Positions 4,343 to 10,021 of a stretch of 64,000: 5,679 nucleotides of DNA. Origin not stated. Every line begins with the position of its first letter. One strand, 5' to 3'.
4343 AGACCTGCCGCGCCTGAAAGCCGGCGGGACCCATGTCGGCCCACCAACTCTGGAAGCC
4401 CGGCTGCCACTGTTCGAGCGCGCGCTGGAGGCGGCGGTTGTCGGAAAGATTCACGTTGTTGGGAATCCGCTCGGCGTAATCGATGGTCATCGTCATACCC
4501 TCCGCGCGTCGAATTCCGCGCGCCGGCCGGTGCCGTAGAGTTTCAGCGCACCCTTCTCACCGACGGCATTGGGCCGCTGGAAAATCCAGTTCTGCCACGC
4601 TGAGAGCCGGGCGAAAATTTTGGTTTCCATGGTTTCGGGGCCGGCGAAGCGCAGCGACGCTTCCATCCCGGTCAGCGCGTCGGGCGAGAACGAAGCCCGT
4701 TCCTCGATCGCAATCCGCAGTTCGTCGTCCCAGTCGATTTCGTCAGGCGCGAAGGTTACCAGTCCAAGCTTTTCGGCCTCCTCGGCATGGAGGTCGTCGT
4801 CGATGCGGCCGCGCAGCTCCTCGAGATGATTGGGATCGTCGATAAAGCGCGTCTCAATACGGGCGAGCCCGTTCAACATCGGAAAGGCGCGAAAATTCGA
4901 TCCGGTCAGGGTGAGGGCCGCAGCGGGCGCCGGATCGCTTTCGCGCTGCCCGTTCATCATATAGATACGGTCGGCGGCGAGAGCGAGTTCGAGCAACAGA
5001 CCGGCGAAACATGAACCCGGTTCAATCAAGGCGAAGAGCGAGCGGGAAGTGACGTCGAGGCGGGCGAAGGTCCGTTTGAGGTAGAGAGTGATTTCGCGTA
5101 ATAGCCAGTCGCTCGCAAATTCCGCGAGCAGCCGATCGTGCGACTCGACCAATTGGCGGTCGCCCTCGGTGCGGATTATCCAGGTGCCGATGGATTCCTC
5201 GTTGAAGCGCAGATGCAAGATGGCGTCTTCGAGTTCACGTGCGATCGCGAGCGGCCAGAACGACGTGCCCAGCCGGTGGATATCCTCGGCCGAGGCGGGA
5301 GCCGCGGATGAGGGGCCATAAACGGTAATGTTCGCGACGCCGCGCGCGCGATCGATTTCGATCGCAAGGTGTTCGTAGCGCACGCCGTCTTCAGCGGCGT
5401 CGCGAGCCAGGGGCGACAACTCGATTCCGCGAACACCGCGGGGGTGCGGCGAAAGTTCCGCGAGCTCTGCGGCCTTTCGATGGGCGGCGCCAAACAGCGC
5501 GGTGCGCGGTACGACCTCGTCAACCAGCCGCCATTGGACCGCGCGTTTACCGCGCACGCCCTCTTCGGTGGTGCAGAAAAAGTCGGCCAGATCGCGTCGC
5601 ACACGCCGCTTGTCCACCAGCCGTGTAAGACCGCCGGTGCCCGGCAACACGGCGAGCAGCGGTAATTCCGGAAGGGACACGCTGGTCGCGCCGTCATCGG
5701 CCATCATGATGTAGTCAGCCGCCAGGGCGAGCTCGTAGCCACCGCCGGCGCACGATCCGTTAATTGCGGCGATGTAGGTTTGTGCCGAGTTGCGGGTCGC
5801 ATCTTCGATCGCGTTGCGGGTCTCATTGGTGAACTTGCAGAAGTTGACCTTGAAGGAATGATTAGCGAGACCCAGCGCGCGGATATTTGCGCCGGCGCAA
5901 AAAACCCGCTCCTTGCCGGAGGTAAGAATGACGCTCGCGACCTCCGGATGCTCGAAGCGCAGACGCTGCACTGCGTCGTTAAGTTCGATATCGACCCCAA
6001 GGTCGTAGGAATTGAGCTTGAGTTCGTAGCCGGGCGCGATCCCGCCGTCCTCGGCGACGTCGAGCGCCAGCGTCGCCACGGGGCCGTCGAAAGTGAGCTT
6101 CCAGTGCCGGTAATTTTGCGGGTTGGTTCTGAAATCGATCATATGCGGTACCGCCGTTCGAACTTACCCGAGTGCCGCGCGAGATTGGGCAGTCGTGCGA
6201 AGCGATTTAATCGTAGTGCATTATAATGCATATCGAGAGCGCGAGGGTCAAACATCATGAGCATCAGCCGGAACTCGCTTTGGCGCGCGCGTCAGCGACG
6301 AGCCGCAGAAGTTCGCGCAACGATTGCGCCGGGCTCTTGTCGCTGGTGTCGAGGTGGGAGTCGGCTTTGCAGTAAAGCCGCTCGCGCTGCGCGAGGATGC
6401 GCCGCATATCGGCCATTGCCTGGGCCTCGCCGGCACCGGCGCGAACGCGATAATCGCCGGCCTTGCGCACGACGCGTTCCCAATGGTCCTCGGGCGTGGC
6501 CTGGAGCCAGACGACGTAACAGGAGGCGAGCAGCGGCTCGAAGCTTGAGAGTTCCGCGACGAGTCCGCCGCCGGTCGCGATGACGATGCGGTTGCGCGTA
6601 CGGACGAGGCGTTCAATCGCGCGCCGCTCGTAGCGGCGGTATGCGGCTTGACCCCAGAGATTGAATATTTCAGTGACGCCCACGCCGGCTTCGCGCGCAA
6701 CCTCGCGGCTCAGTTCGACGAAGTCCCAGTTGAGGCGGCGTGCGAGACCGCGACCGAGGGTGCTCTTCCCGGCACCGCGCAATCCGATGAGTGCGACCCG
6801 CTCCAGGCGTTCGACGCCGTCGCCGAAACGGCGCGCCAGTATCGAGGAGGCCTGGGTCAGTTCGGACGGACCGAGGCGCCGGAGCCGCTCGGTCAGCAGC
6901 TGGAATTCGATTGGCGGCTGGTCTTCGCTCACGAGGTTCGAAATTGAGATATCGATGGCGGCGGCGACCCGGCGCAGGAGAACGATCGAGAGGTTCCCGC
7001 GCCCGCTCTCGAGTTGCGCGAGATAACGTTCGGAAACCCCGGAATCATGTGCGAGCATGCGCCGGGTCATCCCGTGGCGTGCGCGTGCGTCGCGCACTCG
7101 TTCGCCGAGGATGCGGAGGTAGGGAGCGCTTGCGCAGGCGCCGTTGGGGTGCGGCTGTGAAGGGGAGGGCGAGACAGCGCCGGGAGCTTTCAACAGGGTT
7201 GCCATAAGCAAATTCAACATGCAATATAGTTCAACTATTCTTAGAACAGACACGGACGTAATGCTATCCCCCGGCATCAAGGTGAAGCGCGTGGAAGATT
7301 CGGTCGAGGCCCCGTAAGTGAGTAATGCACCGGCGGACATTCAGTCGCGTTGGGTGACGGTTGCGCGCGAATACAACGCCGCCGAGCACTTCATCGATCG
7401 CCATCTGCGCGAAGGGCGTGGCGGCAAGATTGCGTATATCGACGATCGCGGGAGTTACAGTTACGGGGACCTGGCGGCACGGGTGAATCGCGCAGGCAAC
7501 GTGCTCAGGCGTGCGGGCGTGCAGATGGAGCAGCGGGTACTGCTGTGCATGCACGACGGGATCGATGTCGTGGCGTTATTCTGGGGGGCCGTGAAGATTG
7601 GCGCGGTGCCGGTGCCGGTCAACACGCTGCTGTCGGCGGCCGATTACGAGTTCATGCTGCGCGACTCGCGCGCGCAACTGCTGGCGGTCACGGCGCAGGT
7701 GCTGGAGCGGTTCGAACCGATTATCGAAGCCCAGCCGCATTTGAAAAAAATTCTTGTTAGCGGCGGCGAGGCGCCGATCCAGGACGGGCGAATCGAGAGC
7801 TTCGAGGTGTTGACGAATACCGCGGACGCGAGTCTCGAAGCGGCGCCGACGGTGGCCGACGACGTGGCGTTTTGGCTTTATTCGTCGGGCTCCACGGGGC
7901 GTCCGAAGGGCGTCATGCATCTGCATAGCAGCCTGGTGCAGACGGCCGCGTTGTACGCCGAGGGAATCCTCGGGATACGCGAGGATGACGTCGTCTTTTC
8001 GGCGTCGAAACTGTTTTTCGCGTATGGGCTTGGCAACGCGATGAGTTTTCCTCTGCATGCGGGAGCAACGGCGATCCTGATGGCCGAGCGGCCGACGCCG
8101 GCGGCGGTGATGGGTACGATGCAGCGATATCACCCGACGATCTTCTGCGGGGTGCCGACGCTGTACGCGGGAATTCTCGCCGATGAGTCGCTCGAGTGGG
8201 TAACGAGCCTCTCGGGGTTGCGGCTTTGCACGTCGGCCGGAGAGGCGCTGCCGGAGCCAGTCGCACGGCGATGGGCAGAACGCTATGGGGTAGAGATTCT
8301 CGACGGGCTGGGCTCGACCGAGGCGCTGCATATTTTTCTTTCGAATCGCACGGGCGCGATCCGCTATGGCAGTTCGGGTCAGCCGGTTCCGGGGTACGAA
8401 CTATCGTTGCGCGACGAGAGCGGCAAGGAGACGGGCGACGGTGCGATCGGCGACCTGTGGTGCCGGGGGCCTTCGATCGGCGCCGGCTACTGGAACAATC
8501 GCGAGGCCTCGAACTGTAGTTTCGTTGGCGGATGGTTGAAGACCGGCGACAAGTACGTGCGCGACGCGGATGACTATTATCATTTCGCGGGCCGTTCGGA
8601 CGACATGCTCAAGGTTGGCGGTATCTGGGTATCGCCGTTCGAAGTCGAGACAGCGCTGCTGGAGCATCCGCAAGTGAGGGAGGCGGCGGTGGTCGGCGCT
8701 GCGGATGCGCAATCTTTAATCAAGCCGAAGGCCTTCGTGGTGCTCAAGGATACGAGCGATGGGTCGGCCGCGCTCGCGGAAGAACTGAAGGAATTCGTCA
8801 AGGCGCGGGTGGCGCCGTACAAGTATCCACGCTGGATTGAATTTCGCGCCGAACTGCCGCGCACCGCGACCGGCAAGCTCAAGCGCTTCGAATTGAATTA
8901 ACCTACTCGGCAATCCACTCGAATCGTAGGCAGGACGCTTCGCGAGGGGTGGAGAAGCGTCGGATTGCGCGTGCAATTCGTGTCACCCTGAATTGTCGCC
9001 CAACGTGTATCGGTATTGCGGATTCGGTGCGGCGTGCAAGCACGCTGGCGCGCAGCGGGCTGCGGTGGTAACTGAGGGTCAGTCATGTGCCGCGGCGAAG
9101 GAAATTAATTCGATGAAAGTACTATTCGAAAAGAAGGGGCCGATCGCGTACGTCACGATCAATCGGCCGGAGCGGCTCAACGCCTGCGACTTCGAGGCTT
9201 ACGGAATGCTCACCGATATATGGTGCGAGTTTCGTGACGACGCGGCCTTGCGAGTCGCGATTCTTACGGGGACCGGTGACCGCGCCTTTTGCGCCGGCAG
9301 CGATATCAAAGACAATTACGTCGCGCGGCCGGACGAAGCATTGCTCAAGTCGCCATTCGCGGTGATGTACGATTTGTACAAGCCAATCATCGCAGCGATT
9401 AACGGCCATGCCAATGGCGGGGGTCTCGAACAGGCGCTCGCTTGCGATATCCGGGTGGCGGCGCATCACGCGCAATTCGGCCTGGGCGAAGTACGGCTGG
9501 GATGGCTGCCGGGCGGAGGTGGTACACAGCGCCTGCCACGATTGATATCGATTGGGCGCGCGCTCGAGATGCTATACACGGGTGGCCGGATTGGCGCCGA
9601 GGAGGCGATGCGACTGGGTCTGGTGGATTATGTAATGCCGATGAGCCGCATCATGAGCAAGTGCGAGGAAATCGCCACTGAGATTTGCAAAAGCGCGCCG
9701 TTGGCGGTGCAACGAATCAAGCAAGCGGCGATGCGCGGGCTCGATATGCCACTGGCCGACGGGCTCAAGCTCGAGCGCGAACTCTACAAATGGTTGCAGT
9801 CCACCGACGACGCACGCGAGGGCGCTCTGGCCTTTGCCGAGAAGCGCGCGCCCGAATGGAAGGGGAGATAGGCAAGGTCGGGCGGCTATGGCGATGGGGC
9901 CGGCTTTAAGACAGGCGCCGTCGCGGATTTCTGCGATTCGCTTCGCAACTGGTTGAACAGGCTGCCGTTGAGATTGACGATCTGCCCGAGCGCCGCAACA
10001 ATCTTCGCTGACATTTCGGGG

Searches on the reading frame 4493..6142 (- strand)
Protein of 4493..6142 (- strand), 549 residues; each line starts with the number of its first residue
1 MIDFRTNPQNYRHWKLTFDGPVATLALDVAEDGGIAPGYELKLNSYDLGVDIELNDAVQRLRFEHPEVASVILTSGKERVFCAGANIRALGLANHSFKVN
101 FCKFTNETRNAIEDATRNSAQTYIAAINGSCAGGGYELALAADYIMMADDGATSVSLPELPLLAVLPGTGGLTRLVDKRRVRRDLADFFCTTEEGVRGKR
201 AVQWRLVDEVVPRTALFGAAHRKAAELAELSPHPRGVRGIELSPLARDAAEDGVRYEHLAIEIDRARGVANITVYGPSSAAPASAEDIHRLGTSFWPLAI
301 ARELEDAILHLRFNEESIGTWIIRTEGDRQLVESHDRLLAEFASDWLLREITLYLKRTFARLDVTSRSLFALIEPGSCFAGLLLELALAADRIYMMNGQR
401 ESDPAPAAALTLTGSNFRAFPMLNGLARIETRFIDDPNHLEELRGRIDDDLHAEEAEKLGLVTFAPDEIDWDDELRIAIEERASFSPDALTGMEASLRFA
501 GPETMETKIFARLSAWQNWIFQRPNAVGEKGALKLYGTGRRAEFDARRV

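Call 21: search_protein_families(library=pfam, proteins=[window:4493-6142:-], max_evalue=0.00001)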
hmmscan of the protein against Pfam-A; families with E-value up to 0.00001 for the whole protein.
window:4493-6142:- (549 aa): 2 families
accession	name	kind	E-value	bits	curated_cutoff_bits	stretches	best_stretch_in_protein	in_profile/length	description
PF00378.25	ECH_1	-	1.4e-24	87.2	27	1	43-232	17-195/251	Enoyl-CoA hydratase/isomerase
PF16113.10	ECH_2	-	4e-11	43.5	27.2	1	42-216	11-177/335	Enoyl-CoA hydratase/isomerase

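Call 65: search_protein_families(library=ncbifam, proteins=[window:4493-6142:-], max_evalue=1e-10)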
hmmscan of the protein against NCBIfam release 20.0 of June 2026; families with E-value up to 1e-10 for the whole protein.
window:4493-6142:- (549 aa): 35 families (the best 25 are shown)
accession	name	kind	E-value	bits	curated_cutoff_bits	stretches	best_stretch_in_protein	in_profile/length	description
TIGR03222.1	benzo_boxC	equivalog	1.2e-273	908.8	712.3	1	2-549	1-548/548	2,3-epoxybenzoyl-CoA dihydrolase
NF008363.0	PRK11154.1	equivalog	1.6e-26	92.7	869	1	42-227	27-205/708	fatty acid oxidation complex subunit alpha FadJ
NF005802.0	PRK07657.1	equivalog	1.7e-21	76.9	363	1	44-232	26-204/260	enoyl-CoA hydratase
TIGR02440.1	FadJ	equivalog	3.8e-21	75.1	968.45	1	53-226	33-199/699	fatty acid oxidation complex subunit alpha FadJ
TIGR02441.1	fa_ox_alpha_mit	equivalog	4.8e-21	74.5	964.65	1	42-211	34-196/737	fatty acid oxidation complex subunit alpha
NF051848.1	EnCoAHydtEchA19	equivalog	2.8e-19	69.7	400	1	44-232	22-202/258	enoyl-CoA hydratase EchA19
NF005803.0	PRK07658.1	equivalog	3.3e-19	69.3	313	1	54-233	33-202/257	enoyl-CoA hydratase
NF007239.0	PRK09674.1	equivalog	2.2e-18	66.7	371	1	67-232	47-201/257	2,3-dehydroadipyl-CoA hydratase PaaF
NF006566.0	PRK09076.1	subfamily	4.9e-18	65.7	286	1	45-233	27-205/260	enoyl-CoA hydratase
NF002936.2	PRK03580.1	equivalog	6.2e-18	65.1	500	1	42-232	22-201/261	crotonobetainyl-CoA hydratase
NF008727.0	PRK11730.1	equivalog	6.3e-18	64.4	870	1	43-251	28-228/717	fatty acid oxidation complex subunit alpha FadB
NF005699.0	PRK07509.1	equivalog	6.9e-18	65.3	249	1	42-233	24-209/267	crotonase/enoyl-CoA hydratase family protein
NF005700.0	PRK07511.1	subfamily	1.3e-17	64.3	274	1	64-236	44-209/260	enoyl-CoA hydratase family protein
NF046063.1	oxepin_alt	equivalog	1.3e-17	64.1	300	1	64-234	41-204/254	oxepin-CoA hydrolase, alternative type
NF006007.0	PRK08138.1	subfamily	1.7e-17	63.7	355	1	44-232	30-205/261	enoyl-CoA hydratase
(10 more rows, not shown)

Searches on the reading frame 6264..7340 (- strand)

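Call 21: search_protein_families(library=pfam, proteins=[window:6264-7340:-], max_evalue=0.00001)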
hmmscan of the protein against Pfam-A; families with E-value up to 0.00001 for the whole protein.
window:6264-7340:- (358 aa): 5 families
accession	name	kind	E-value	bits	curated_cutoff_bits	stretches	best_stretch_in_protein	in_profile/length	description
PF01202.28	SKI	-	5.1e-32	111.6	22.1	1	188-346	1-156/159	Shikimate kinase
PF01381.28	HTH_3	-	1e-10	41.9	23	1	82-134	1-53/55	Helix-turn-helix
PF13671.12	AAA_33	-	2.1e-09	38.3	27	1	183-310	3-135/143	AAA domain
PF13560.12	HTH_31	-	1e-07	32.6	27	1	78-129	2-54/64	Helix-turn-helix domain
PF13238.12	AAA_18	-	3.3e-07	31.3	29.4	1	182-294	1-112/128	AAA domain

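Call 65: search_protein_families(library=ncbifam, proteins=[window:6264-7340:-], max_evalue=1e-10)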
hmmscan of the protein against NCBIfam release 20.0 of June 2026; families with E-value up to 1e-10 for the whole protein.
window:6264-7340:- (358 aa): 11 families
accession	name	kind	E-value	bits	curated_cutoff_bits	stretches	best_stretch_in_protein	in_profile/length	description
NF006015.0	PRK08154.1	subfamily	3.7e-107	358.1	204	1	63-353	16-307/314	anaerobic benzoate catabolism transcriptional regulator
NF010552.0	PRK13946.1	equivalog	1.4e-28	99.9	186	1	181-354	25-193/198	shikimate kinase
NF010554.0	PRK13948.1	equivalog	9.7e-27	93.8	217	1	181-342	12-167/192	shikimate kinase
NF010553.0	PRK13947.1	equivalog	2.2e-25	89.9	204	1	181-346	3-163/173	shikimate kinase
NF002988.0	PRK03731.1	equivalog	2.1e-22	79.6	161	1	180-350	3-170/174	shikimate kinase AroL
NF003456.0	PRK05057.1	equivalog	3.7e-21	75.8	195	1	181-337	6-159/173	shikimate kinase AroK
NF040667.1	hom_kin_desulfo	exception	3.2e-19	69.4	197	1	182-346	3-160/163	homoserine kinase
NF010555.0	PRK13949.1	equivalog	5.8e-18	65.6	180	1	180-333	2-154/175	shikimate kinase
NF010556.0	PRK13951.1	equivalog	4.1e-16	58.9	560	1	181-325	2-137/492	bifunctional shikimate kinase AroK/3-dehydroquinate synthase AroB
NF006610.0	PRK09169.1-4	subfamily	7.8e-16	55.9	4299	1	181-332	2867-3013/3056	hypothetical protein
NF010627.0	PRK14021.1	equivalog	9.8e-13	47.3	565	1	180-351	7-177/542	bifunctional shikimate kinase/3-dehydroquinate synthase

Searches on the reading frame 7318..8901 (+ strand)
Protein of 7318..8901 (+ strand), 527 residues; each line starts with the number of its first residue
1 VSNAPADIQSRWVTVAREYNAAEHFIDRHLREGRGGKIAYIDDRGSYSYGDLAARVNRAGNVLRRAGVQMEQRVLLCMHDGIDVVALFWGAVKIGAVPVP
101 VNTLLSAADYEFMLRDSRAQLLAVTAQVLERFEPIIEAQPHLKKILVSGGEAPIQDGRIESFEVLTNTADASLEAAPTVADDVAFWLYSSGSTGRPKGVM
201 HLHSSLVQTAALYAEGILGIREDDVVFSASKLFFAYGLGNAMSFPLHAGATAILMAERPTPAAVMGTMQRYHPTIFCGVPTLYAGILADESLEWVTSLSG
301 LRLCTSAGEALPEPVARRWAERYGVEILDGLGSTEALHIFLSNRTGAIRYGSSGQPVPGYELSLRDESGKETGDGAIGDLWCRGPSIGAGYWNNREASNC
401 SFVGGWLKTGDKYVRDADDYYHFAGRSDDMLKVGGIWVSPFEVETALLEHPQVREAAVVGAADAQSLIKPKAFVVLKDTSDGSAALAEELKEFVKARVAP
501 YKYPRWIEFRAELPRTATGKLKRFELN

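Call 21: search_protein_families(library=pfam, proteins=[window:7318-8901:+], max_evalue=0.00001)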
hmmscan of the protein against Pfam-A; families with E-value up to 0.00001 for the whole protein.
window:7318-8901:+ (527 aa): 2 families
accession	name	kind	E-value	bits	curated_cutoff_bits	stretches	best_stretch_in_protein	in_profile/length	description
PF00501.34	AMP-binding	-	8.5e-83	278.7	29.9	1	33-392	7-384/384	AMP-binding enzyme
PF13193.12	AMP-binding_C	-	5.3e-20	72.6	24.5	1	442-520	1-76/76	AMP-binding enzyme C-terminal domain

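Call 65: search_protein_families(library=ncbifam, proteins=[window:7318-8901:+], max_evalue=1e-10)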
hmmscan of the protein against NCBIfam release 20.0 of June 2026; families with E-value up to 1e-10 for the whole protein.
window:7318-8901:+ (527 aa): 101 families (the best 25 are shown)
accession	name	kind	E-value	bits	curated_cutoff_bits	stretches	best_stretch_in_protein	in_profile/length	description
TIGR02262.1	benz_CoA_lig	subfamily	4.2e-218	725.2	375.25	1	17-526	1-505/508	benzoate-CoA ligase family protein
NF053567.1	HBDA_AROS1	equivalog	2.2e-122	409.1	1000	1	18-526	11-515/523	3-hydroxybenzoate--CoA ligase HbdA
NF004837.0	PRK06187.1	subfamily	9.7e-108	360.7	476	1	23-526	11-518/531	long-chain-fatty-acid--CoA ligase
NF047394.1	AcylCoAsynMbcS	equivalog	2.2e-89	300.5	850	1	17-526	10-516/525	acyl-CoA synthetase MbcS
NF003313.0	PRK04319.1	equivalog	2.1e-86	290.4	729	1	18-523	42-554/574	acetate--CoA ligase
NF006182.0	PRK08316.1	subfamily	9.4e-79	265.2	663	1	34-523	24-510/523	fatty acyl-CoA synthetase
NF006181.0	PRK08314.1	subfamily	4e-75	253.1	705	1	46-522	49-546/563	long-chain-fatty-acid--CoA ligase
NF004114.0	PRK05605.1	equivalog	1.6e-74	251.3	766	1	173-525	213-564/575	long-chain-fatty-acid--CoA ligase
NF005702.0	PRK07514.1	subfamily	1.7e-73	247.7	558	1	38-523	21-493/506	malonyl-CoA synthase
NF004808.0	PRK06155.1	equivalog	3.9e-71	239.9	722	1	40-526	40-518/542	ATP-dependent acyl-CoA ligase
NF004716.0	PRK06060.1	equivalog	5.7e-71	239.6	1228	1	48-524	32-484/705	p-hydroxybenzoic acid--AMP ligase FadD22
NF005947.1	PRK08008.1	equivalog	7.5e-69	232.7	651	1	45-526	36-517/518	crotonobetaine/carnitine-CoA ligase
NF005463.0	PRK07059.1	subfamily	1e-67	228.9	869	1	163-526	186-552/557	long-chain-fatty-acid--CoA ligase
TIGR03098.1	ligase_PEP_1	hypoth_equivalog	7.7e-67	225.9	592.35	1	37-525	16-513/517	acyl-CoA ligase (AMP-forming), exosortase A system-associated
NF004822.0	PRK06178.1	equivalog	3.1e-66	224.1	782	1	47-526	63-563/571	acyl-CoA synthetase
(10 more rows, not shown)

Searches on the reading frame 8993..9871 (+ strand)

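Call 21: search_protein_families(library=pfam, proteins=[window:8993-9871:+], max_evalue=0.00001)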
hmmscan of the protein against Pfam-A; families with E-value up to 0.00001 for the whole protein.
window:8993-9871:+ (292 aa): 2 families
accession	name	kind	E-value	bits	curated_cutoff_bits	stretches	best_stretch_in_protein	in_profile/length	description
PF00378.25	ECH_1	-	1.6e-63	214.8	27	1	47-291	2-250/251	Enoyl-CoA hydratase/isomerase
PF16113.10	ECH_2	-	2.3e-29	103.4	27.2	1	52-220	2-177/335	Enoyl-CoA hydratase/isomerase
